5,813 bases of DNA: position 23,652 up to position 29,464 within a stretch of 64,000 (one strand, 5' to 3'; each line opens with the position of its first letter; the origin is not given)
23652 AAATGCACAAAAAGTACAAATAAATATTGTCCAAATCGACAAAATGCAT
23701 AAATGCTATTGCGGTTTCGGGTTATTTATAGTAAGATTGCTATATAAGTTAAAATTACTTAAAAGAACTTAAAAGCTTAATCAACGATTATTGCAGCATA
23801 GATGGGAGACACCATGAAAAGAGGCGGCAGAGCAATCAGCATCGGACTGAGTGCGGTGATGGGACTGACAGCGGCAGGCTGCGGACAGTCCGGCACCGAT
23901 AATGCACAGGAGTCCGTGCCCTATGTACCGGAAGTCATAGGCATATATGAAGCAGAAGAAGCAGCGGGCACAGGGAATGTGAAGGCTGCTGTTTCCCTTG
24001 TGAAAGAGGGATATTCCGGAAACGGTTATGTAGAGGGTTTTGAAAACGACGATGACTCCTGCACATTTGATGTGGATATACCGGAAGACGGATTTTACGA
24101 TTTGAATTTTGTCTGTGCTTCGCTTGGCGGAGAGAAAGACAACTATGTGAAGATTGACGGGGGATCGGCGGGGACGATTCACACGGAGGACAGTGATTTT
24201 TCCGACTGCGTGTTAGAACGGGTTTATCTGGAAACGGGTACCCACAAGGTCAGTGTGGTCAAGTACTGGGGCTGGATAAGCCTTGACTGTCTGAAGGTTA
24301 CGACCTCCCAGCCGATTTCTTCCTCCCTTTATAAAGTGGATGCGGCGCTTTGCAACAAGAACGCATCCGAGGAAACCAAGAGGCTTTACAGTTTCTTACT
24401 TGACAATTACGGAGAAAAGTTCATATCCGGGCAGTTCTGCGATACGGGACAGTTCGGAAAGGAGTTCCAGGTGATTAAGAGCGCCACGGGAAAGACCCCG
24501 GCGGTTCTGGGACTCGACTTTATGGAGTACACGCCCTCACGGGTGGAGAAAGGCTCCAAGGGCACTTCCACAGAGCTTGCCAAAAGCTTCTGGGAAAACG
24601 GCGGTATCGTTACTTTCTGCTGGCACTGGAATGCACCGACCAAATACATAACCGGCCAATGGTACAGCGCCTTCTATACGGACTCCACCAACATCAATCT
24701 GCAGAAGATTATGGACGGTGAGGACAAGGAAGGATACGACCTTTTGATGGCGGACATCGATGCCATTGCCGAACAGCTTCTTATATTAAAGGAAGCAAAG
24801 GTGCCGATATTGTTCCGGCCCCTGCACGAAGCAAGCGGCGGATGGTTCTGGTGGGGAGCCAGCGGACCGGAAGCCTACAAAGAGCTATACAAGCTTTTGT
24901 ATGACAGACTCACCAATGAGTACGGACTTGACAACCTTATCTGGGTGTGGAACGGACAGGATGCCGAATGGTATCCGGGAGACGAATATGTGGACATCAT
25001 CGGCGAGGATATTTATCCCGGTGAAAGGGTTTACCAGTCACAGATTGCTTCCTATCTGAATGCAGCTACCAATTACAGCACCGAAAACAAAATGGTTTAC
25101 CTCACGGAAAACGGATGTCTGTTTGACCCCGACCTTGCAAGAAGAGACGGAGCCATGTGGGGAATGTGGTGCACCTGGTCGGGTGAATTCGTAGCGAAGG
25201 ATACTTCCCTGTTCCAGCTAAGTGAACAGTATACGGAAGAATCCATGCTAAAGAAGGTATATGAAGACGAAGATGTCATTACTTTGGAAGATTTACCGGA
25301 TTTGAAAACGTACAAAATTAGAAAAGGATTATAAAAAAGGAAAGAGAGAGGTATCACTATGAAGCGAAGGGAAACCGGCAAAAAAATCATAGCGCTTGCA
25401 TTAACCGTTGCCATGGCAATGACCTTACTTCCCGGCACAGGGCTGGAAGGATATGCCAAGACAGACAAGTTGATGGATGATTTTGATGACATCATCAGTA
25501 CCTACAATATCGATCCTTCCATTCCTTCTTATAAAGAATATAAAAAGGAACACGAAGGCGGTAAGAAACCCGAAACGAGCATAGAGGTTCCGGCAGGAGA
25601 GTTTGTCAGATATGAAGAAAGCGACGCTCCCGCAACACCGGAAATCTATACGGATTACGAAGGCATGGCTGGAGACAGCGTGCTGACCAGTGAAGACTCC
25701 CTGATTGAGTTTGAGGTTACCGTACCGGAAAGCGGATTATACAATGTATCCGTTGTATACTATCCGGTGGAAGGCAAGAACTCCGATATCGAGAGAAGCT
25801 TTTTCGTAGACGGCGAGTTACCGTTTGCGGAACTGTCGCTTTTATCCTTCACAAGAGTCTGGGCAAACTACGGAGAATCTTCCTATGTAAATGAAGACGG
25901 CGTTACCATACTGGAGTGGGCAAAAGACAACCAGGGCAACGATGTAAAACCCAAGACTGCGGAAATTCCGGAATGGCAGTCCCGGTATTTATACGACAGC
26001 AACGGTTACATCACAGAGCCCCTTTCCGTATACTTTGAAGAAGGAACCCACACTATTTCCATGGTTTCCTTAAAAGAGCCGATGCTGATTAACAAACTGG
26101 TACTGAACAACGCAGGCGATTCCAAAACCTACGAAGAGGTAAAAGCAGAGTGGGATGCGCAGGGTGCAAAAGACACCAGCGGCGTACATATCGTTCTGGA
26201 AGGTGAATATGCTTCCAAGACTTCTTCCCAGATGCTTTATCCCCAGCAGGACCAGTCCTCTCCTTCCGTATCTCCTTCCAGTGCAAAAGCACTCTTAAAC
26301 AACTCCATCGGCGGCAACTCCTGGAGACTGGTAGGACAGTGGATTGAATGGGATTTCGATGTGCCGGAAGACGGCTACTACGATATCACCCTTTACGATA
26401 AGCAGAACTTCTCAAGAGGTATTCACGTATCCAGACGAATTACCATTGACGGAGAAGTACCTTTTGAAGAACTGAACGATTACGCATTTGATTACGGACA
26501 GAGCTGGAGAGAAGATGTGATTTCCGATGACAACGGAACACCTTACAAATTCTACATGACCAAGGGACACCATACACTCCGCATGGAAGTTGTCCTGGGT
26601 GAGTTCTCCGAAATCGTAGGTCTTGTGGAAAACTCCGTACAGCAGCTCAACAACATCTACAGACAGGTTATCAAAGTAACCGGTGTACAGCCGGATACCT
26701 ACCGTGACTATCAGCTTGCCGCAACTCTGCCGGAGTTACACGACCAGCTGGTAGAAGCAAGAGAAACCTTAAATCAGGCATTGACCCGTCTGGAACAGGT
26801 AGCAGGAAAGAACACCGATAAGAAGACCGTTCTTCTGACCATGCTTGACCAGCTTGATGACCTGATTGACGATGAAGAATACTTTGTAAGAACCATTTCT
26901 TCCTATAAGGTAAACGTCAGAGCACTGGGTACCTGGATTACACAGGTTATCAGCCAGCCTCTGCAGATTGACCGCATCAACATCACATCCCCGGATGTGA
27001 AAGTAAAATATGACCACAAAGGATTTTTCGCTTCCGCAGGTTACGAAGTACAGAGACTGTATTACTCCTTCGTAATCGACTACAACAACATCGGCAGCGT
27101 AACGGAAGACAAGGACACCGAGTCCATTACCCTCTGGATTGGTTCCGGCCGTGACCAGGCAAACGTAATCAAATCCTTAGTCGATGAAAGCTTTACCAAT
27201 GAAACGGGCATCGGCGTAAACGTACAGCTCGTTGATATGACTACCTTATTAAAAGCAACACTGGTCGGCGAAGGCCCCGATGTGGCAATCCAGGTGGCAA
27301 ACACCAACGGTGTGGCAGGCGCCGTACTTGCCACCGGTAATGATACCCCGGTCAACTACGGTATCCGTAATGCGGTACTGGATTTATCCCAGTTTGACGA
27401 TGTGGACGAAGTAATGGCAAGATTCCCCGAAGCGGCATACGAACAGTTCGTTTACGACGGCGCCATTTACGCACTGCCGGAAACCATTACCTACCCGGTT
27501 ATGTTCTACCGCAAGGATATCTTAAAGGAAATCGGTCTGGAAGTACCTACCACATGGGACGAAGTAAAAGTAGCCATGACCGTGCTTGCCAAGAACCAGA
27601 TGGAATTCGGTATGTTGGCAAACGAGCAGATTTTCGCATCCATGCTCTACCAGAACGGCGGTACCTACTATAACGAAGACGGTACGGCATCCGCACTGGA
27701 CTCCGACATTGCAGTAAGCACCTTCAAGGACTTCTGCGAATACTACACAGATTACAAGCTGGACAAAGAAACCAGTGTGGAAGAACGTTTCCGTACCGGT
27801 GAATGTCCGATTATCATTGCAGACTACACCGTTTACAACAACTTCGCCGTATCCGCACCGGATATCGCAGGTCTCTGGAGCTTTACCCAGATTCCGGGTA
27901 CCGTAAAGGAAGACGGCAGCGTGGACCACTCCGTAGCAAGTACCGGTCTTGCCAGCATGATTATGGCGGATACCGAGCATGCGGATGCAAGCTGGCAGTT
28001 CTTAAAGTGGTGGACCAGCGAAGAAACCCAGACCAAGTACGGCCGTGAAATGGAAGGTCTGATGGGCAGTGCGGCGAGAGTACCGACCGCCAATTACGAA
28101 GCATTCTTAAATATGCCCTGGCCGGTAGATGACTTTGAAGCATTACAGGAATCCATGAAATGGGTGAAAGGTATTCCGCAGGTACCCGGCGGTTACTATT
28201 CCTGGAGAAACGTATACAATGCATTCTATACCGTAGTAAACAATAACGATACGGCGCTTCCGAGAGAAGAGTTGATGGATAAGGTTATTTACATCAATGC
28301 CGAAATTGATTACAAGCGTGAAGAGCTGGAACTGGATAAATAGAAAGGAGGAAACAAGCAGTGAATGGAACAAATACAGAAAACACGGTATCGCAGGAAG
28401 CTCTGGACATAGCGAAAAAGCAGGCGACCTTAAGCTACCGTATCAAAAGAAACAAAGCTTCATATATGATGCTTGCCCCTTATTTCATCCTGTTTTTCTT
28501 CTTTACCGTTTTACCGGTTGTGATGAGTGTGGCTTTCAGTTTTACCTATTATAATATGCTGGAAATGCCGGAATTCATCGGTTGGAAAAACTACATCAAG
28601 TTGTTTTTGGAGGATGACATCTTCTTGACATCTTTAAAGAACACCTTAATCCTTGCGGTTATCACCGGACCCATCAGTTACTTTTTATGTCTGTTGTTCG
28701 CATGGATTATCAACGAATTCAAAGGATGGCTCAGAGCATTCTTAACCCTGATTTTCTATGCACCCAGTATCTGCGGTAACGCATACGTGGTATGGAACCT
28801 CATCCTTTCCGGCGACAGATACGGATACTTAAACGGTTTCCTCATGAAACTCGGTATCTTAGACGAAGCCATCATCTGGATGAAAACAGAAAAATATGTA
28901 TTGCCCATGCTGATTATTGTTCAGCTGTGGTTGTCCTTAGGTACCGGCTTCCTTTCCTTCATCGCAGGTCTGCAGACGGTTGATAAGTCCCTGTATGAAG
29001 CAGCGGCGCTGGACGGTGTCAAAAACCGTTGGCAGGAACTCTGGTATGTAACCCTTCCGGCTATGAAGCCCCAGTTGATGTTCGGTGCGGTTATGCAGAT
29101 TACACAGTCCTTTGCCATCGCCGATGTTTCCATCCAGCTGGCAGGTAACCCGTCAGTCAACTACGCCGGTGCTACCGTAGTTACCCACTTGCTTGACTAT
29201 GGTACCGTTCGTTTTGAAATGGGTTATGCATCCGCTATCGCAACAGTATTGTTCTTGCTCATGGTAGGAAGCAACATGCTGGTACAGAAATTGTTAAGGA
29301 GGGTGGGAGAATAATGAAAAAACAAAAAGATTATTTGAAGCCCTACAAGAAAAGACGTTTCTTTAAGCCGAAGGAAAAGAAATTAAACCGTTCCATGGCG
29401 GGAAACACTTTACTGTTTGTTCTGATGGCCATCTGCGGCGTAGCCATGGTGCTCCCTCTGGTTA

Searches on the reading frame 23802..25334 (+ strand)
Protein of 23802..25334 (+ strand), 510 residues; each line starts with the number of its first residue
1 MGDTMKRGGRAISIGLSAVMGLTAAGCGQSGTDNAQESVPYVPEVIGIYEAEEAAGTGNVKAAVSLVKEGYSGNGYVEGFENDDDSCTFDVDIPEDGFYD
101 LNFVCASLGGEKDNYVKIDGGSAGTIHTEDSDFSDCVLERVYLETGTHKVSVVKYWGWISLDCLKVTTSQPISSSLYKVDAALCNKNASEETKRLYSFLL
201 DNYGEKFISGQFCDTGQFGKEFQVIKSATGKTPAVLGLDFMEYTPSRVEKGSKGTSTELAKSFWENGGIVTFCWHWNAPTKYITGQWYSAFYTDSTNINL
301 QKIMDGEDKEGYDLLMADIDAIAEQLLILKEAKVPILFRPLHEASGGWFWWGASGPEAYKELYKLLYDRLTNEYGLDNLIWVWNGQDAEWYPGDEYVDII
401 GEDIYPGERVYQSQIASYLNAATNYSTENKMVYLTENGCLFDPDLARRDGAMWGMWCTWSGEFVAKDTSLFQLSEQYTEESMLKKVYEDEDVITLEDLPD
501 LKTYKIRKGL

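Call 3: search_protein_families(library=pfam, proteins=[window:23802-25334:+], max_evalue=0.01)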
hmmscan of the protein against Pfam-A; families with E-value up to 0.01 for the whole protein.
window:23802-25334:+ (510 aa): 2 families
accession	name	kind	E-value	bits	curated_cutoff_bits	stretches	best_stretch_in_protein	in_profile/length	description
PF02156.21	Glyco_hydro_26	-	1.2e-73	248.6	20.2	1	185-465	2-287/311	Glycosyl hydrolase family 26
PF16990.11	CBM_35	-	1.1e-18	68.2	28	1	48-167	2-119/121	Carbohydrate binding module (family 35)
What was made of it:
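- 23802..25334 (+): GH26 endo-mannanase with a CBM35, predicted lipoprotein. It is the first gene of the operon in mannan-type cassettes and is a context gene, not part of the universal core. The true start is probably 23814. Pfam GH26 E = 1e-73 and CBM_35 E = 1e-18 (call 3).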

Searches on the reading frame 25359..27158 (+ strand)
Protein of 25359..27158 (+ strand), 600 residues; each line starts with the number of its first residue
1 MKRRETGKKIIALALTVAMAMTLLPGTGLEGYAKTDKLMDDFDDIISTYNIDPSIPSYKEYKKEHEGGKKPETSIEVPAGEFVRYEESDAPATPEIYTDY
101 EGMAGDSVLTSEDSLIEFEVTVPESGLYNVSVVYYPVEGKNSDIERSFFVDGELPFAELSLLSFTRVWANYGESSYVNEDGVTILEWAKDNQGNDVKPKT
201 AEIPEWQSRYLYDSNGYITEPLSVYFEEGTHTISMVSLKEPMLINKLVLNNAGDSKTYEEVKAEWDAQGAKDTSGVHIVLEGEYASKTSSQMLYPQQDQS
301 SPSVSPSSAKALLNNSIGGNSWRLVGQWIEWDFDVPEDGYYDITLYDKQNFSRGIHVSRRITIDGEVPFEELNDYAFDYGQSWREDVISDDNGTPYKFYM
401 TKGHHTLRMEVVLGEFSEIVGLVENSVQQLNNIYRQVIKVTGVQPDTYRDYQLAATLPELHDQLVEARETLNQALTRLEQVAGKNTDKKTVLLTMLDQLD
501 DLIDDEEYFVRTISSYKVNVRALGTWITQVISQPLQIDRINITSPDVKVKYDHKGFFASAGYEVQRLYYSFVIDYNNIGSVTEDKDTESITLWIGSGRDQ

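Call 65: search_solved_structures(query=A6, max_evalue=1)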
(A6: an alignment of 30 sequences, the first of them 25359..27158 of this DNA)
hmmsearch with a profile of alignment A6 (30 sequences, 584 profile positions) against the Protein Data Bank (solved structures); distinct sequences matched with E-value up to 1: 37.
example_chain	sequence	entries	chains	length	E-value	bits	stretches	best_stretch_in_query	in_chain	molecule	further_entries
8a3k_UNK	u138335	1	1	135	5.5e-08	34.6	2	435-496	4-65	sc-apCC-4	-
8qae_A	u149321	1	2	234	1.7e-07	33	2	437-496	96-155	sc-apCC-6-SLLA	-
5x7g_A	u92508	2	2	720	2.1e-06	29.4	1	304-399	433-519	Cycloisomaltooligosaccharide glucanotransferase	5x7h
9r1j_A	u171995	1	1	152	9.1e-05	24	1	434-496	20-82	sc-apCC-4-NR-1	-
9r1n_A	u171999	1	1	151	0.00062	21.3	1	437-496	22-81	sc-apCC-4-DPH-2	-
9r1m_A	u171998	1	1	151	0.0016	19.9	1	438-496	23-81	sc-apCC-4-LMF-1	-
2w47_A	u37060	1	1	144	0.0047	18.4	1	77-178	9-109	LIPOLYTIC ENZYME, G-D-S-L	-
2w1w_A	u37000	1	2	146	0.0049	18.3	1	77-178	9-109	LIPOLYTIC ENZYME, G-D-S-L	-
9r1k_A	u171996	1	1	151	0.0058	18.1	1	437-496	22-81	sc-apCC-4-A7F-1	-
3wnp_A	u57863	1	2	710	0.011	17.1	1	303-396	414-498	Cycloisomaltooligosaccharide glucanotransferase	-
9r1l_A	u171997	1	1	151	0.013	16.9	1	437-496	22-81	sc-apCC-4-SN38-1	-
2vzp_A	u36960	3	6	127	0.05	15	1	89-147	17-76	EXO-BETA-D-GLUCOSAMINIDASE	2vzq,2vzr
9rzy_A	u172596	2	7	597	0.063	14.6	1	60-128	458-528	Alpha-L-fucosidase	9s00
8qad_A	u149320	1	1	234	0.12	13.8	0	390-495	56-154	sc-apCC-6-LLIA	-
9e5c_7t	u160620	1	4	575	0.13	13.6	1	441-499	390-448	ODAD1 central coiled coil region domain-containing protein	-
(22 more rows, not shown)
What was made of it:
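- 25359..28343 (+): SBP_L, the giant solute-binding protein of transporter A. Its order is: N-terminal hydrophobic segment without a lipobox, two CBM35/CBM6-like beta-sandwich domains (about 70-260 and 270-420), an antiparallel coiled-coil segment (about 435-500), and an SBP_bac_1/8 domain (about 585-975). The N-terminal profile hits CBM35 structures 2w47, 2vzp and 5x7g, plus coiled-coil designs (call 65).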

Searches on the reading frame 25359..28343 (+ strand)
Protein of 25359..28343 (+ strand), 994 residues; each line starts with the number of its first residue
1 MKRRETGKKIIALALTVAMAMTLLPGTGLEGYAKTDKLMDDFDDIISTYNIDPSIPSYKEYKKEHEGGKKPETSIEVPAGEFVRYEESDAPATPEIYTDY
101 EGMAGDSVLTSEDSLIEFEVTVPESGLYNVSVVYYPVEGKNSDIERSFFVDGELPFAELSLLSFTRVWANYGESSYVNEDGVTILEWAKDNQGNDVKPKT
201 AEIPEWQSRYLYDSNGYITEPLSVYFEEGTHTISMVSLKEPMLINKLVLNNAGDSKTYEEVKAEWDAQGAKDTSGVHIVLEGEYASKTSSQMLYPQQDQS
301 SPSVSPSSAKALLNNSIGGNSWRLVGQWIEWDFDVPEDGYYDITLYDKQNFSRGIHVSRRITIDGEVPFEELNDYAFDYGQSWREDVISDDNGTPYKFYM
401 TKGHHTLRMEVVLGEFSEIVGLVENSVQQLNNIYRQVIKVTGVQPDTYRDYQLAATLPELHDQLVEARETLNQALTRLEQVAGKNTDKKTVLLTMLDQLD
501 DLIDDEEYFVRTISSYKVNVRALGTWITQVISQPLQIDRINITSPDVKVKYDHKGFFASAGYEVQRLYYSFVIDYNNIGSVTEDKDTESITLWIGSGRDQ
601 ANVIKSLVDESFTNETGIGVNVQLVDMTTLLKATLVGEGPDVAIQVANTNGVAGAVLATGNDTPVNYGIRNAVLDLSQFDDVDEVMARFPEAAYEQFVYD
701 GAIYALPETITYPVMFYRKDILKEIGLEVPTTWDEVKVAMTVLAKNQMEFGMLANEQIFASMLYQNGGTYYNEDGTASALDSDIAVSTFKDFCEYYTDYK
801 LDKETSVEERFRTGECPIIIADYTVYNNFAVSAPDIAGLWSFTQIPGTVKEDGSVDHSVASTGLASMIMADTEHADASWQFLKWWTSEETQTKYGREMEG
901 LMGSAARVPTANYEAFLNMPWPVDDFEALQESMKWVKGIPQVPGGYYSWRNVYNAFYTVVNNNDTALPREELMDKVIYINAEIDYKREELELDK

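Call 3: search_protein_families(library=pfam, proteins=[window:25359-28343:+], max_evalue=0.01)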
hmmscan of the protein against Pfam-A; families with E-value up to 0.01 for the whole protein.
window:25359-28343:+ (994 aa): 4 families
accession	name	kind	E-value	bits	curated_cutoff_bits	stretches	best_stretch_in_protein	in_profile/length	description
PF13416.11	SBP_bac_8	-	2.3e-18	67.4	27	1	610-896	4-254/279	Bacterial extracellular solute-binding protein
PF01547.30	SBP_bac_1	-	6.3e-18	66.2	26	1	603-891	9-306/307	Bacterial extracellular solute-binding protein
PF17829.7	GH115_C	-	0.00048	20.4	24.1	0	326-411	55-146/172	Glycosyl hydrolase family 115 C-terminal domain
PF25275.1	Golvesin_C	-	0.0014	19.2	31.6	0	110-143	37-70/132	Golvesin C-terminal domain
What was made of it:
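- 25359..28343 (+): Pfam SBP_bac_8/1 at 603-896 (call 3).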

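Call 14: search_protein_families(library=ncbifam, proteins=[window:25359-28343:+], max_evalue=0.01)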
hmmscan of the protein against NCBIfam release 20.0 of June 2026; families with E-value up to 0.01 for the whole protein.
window:25359-28343:+ (994 aa): 3 families
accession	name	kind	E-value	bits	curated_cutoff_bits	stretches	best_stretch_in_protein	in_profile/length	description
NF053763.1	ABCarbgalBndGanS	equivalog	9.2e-07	28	700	1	678-784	113-219/420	galactooligosaccharide ABC transporter substrate-binding protein GanS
TIGR03850.1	bind_CPR_0540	equivalog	1.5e-05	23.8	299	1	699-768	147-220/437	carbohydrate ABC transporter substrate-binding protein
NF008211.0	PRK10974.1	equivalog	0.0074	14.9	411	0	692-754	127-192/439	sn-glycerol-3-phosphate ABC transporter substrate-binding protein UgpB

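Call 31: search_solved_structures(query=window:25359-28340:+, max_evalue=0.01)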
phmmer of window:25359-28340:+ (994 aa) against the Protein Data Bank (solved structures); distinct sequences matched with E-value up to 0.01: 33.
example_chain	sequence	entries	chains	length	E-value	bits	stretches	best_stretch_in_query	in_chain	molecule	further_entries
5ysb_A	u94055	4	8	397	3.8e-14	55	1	585-943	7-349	Lin1841 protein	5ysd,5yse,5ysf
5iai_A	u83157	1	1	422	1.1e-11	46.8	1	585-900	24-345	Sugar ABC transporter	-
4r9f_A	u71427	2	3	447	1.9e-09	39.4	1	583-731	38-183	MBP1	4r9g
5f7v_A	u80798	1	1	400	2.4e-09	39.1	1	651-975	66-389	Lmo0181 protein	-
3k01_A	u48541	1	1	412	1.3e-08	36.6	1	682-897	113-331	Acarbose/maltose binding protein GacH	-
3jzj_A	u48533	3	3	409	1.3e-08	36.6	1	682-897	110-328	Acarbose/maltose binding protein GacH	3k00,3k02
3quf_A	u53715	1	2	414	9e-08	33.9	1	671-890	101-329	Extracellular solute-binding protein, family 1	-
3uor_A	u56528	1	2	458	9.9e-08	33.7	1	590-895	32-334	ABC transporter sugar binding protein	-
1elj_A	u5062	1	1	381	4.8e-07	31.5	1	682-892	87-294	MALTODEXTRIN-BINDING PROTEIN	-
2hq0_A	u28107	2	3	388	1.2e-06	30.2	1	676-754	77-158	Sugar ABC transporter, sugar-binding protein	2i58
2heu_A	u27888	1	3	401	1.3e-06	30.1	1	676-754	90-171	Sugar ABC transporter, sugar-binding protein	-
2hfb_A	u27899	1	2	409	1.3e-06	30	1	676-754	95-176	Sugar ABC transporter, sugar-binding protein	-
6pql_A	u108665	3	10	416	1.4e-06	30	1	676-754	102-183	ABC transporter sugar-binding protein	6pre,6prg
8art_A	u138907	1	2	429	3.4e-06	28.7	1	688-892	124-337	Putative secreted maltose-binding protein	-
9lff_A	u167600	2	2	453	3.6e-06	28.6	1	681-760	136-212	SN-glycerol-3-phophate ABC transporter, periplasmic SN-glycerol-3-phosphate-binding protei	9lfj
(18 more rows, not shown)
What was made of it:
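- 25359..28343 (+): PDB sugar SBPs, e.g. 5ysb, E = 4e-14 (call 31).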

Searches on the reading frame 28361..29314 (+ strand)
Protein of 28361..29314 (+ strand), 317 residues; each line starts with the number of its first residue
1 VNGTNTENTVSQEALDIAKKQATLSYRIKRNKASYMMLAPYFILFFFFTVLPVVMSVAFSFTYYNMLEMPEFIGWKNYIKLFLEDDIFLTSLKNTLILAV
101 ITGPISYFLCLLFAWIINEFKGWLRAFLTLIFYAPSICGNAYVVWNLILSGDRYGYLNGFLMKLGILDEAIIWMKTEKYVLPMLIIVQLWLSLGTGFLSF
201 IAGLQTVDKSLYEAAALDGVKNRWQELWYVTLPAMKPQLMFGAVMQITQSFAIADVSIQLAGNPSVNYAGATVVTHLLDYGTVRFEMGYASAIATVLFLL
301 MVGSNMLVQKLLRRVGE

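Call 3: search_protein_families(library=pfam, proteins=[window:28361-29314:+], max_evalue=0.01)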
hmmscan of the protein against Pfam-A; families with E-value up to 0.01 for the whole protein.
window:28361-29314:+ (317 aa): 1 family
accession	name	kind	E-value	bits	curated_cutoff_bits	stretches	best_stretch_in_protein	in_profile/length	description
PF00528.27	BPD_transp_1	-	4.2e-13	49.9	26.4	1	114-315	5-182/184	Binding-protein-dependent transport system inner membrane component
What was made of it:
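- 28361..29314 (+): PermA1, the MalF-like permease of transporter A. Pfam BPD_transp_1 (call 3).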
